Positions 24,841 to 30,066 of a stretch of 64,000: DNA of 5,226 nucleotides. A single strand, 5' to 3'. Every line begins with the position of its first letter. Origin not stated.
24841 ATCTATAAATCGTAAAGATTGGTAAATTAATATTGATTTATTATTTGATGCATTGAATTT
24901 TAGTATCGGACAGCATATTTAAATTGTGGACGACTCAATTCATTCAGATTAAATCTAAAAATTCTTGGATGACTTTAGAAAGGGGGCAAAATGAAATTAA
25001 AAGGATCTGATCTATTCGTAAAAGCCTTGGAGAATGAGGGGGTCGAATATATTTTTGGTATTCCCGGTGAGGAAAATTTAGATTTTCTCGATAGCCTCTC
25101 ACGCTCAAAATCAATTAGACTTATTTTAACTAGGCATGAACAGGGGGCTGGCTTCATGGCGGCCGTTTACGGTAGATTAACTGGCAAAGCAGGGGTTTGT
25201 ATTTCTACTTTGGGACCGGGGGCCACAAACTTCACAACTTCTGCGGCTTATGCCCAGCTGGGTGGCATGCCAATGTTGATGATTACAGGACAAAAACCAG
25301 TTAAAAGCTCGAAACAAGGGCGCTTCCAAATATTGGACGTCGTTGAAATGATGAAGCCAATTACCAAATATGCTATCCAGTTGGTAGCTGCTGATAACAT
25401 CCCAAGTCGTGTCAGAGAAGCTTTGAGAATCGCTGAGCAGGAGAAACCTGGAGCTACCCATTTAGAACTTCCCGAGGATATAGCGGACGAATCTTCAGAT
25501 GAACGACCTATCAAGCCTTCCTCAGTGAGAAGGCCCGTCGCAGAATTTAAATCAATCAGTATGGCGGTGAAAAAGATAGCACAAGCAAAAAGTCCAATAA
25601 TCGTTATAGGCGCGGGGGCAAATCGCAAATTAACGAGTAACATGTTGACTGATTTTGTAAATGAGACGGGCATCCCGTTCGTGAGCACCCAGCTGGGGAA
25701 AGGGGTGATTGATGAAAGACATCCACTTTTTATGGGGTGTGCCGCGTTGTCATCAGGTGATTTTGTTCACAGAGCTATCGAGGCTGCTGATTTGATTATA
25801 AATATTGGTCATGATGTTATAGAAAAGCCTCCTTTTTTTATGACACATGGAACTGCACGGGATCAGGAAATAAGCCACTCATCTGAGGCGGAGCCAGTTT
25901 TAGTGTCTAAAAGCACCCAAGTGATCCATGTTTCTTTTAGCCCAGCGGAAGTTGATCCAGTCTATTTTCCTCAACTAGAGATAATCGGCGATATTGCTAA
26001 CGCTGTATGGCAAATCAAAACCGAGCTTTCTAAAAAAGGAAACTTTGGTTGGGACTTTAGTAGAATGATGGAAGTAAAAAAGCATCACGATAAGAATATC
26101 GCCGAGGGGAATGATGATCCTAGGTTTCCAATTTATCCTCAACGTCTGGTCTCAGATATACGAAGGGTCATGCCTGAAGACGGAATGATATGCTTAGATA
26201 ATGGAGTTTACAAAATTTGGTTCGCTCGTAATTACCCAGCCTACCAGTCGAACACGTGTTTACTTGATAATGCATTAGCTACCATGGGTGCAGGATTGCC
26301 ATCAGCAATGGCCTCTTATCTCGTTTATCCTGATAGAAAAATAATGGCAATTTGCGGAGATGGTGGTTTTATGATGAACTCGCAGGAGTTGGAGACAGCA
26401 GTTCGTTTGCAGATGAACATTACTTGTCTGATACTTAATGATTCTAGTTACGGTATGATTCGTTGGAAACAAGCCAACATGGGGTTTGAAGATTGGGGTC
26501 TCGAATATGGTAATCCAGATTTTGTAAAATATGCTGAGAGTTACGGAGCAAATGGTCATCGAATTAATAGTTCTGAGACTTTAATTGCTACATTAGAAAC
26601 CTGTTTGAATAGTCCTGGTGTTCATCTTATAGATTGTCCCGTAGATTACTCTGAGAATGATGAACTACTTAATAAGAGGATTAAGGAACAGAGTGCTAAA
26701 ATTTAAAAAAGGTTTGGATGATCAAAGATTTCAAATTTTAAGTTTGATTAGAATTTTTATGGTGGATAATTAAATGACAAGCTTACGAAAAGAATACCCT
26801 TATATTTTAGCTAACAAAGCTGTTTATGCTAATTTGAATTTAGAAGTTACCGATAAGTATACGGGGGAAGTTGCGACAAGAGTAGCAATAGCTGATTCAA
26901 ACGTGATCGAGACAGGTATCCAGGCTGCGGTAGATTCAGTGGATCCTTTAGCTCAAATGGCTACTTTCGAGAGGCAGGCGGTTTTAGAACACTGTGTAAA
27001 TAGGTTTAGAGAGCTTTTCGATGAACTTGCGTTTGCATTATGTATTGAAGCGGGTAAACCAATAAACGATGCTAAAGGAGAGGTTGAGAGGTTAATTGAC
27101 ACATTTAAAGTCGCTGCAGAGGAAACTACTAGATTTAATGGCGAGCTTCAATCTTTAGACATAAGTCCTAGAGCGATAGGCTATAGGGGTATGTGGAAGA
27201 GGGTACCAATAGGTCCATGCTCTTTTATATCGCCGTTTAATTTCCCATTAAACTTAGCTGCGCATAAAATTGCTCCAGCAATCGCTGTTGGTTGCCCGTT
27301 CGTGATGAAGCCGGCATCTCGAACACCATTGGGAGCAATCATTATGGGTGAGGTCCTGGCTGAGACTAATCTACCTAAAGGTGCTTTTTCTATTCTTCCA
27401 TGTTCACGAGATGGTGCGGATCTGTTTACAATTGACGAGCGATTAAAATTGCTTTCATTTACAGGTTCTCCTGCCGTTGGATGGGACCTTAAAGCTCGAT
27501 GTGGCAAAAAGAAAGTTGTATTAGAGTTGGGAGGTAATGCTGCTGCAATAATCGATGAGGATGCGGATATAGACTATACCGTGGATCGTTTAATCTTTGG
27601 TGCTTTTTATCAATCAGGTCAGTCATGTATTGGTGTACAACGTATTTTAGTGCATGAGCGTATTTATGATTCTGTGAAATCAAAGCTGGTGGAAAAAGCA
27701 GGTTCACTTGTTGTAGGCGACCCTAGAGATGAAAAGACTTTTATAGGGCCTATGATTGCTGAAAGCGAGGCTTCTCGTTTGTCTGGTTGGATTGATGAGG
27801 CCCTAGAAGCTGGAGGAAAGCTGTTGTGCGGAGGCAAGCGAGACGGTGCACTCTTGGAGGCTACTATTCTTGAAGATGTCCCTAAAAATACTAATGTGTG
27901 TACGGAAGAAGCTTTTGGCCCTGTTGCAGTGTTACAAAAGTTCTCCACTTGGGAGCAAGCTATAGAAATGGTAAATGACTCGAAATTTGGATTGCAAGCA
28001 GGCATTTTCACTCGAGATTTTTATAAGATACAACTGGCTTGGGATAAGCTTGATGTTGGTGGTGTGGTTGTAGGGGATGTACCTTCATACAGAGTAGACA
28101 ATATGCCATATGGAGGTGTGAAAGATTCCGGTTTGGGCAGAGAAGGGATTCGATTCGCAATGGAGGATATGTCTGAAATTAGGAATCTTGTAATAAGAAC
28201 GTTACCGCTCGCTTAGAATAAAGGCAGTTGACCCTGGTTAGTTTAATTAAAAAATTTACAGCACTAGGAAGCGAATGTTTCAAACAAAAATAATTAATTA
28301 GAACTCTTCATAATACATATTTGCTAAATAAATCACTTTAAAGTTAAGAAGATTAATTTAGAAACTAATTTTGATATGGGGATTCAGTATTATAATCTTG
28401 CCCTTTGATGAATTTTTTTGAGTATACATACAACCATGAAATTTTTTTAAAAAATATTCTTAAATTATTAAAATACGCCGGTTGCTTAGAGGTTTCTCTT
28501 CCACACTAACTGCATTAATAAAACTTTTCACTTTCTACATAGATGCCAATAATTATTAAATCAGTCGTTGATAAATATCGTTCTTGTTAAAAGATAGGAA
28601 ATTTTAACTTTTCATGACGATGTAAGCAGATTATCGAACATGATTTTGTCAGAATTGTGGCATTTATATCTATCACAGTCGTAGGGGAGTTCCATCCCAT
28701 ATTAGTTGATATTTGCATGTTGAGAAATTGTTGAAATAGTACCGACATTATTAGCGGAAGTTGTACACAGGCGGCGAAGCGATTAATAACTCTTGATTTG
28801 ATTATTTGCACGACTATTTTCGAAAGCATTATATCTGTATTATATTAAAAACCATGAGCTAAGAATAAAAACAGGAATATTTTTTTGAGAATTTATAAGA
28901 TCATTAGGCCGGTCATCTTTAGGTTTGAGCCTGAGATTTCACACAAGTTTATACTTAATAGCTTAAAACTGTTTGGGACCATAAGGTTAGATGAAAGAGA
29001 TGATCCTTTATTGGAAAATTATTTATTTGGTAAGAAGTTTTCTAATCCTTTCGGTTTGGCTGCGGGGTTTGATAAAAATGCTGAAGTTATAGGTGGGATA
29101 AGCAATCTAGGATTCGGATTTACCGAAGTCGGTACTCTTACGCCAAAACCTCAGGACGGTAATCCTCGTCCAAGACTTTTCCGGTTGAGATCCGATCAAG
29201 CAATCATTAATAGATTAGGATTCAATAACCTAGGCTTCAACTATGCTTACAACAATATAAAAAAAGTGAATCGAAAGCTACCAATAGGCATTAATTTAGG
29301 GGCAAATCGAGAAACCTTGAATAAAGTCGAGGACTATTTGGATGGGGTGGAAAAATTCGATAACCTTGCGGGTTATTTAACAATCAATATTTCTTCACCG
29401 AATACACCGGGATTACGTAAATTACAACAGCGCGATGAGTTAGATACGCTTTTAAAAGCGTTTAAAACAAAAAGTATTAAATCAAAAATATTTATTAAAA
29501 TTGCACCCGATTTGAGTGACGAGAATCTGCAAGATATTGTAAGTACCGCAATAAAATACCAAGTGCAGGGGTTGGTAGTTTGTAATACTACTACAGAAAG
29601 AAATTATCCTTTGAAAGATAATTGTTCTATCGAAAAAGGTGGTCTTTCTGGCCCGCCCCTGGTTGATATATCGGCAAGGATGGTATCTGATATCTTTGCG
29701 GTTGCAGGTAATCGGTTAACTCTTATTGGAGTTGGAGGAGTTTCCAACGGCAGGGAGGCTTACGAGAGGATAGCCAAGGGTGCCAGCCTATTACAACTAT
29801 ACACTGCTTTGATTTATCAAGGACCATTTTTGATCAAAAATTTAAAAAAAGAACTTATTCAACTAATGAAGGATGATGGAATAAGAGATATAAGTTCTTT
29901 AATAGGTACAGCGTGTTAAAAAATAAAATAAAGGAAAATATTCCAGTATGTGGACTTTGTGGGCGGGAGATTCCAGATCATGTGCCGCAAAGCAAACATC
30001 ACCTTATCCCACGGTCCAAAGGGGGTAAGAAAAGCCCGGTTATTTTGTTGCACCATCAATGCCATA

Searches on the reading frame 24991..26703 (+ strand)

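Call 60: search_protein_families(library=pfam, proteins=[window:24991-26703:+], max_evalue=0.00001)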
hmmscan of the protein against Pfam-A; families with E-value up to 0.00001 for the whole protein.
window:24991-26703:+ (571 aa): 3 families
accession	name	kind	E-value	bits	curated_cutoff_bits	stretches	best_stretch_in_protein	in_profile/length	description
PF02776.23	TPP_enzyme_N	-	3.2e-40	137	26.8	1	4-120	2-119/119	Thiamine pyrophosphate enzyme, N-terminal TPP binding domain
PF02775.26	TPP_enzyme_C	-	2.9e-39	134.7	21.9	1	403-549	1-151/151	Thiamine pyrophosphate enzyme, C-terminal TPP binding domain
PF00205.28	TPP_enzyme_M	-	9e-27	93.9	30.4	1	190-341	2-136/137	Thiamine pyrophosphate enzyme, central domain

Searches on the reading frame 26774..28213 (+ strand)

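Call 60: search_protein_families(library=pfam, proteins=[window:26774-28213:+], max_evalue=0.00001)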
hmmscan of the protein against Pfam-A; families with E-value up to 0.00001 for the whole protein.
window:26774-28213:+ (480 aa): 1 family
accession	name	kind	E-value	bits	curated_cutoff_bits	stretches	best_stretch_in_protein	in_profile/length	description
PF00171.27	Aldedh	-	9.1e-130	433.7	23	1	23-471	9-460/461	Aldehyde dehydrogenase family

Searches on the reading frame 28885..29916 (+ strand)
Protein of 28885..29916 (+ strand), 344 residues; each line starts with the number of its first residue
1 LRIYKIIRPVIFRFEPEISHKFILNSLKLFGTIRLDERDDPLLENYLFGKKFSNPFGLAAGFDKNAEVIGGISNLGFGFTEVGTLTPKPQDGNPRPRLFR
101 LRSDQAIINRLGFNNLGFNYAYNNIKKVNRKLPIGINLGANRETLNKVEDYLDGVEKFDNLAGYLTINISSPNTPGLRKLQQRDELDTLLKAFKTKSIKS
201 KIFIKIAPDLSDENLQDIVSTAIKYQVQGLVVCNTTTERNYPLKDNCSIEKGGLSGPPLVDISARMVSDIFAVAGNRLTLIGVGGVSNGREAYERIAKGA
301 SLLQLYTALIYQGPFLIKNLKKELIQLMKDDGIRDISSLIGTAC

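Call 60: search_protein_families(library=pfam, proteins=[window:28885-29916:+], max_evalue=0.00001)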
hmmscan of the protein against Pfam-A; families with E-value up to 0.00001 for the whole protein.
window:28885-29916:+ (344 aa): 1 family
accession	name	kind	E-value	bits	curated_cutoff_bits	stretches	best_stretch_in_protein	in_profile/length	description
PF01180.27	DHO_dh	-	3.2e-82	276.4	27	1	43-328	2-291/291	Dihydroorotate dehydrogenase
